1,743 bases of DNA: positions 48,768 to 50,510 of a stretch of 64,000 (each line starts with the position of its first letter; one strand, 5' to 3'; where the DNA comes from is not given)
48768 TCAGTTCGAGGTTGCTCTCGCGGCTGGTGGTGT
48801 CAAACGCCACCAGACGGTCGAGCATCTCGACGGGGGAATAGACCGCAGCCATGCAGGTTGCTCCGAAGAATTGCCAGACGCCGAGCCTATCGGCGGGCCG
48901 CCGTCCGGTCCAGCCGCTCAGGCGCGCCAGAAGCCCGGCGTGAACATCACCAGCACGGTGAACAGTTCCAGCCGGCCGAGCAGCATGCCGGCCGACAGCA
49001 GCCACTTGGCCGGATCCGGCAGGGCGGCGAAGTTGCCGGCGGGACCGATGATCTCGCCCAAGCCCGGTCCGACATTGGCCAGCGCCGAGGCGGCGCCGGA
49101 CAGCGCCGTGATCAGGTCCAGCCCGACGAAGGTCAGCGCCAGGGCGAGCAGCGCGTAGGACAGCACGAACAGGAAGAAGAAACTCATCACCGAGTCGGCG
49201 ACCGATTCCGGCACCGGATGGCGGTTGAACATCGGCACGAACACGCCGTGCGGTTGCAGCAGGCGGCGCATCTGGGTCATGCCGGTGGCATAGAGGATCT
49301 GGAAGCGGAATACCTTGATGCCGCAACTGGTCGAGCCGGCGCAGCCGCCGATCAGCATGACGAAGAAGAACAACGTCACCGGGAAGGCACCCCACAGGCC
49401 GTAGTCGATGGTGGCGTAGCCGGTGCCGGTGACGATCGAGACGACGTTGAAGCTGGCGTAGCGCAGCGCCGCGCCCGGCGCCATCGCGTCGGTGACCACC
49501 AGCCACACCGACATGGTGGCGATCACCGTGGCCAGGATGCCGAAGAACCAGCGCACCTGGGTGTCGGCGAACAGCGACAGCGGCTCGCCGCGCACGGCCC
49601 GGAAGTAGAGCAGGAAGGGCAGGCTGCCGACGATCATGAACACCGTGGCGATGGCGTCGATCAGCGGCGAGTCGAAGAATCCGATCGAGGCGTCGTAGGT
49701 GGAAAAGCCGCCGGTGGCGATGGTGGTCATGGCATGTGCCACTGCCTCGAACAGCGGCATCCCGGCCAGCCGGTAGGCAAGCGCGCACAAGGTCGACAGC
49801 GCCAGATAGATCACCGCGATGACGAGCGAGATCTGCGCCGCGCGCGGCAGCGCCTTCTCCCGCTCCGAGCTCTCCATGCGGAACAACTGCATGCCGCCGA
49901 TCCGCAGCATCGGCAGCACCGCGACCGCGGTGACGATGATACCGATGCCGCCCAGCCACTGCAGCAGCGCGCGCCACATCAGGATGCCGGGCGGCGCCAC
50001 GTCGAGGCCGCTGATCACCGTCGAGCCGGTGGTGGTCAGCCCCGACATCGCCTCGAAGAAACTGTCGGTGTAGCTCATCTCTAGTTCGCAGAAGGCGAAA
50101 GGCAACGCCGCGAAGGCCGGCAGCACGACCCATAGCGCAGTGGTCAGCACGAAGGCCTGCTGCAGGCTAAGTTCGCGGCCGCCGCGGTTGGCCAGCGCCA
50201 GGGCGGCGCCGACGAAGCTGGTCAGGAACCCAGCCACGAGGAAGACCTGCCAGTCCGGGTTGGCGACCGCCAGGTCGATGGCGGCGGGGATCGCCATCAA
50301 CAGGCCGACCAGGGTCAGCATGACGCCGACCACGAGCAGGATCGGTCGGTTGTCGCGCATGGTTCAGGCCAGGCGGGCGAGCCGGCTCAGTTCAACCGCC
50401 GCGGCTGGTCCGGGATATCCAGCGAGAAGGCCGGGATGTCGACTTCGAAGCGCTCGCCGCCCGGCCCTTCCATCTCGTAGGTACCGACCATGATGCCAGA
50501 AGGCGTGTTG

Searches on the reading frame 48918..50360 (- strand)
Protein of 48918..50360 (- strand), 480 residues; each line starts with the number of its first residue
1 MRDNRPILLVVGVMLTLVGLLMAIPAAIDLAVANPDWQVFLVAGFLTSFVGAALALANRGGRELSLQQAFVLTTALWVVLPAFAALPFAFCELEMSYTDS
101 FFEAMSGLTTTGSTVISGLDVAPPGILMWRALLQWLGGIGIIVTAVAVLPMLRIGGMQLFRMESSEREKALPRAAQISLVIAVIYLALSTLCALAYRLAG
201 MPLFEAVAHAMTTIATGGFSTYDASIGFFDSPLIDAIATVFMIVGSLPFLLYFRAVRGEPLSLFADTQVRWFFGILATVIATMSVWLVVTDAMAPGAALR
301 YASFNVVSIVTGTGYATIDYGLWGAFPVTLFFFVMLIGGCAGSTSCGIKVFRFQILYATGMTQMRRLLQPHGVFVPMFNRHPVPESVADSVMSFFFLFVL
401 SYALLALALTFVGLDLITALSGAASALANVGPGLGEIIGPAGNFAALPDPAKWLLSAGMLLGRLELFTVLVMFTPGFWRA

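Call 81: search_protein_families(library=pfam, proteins=[window:48918-50360:-], max_evalue=0.00001)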
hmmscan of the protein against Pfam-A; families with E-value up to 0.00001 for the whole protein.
window:48918-50360:- (480 aa): 1 family
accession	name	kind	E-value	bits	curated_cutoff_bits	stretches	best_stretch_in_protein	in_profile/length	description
PF02386.22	TrkH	-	4.1e-67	227.2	27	1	38-474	3-491/502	Cation transport protein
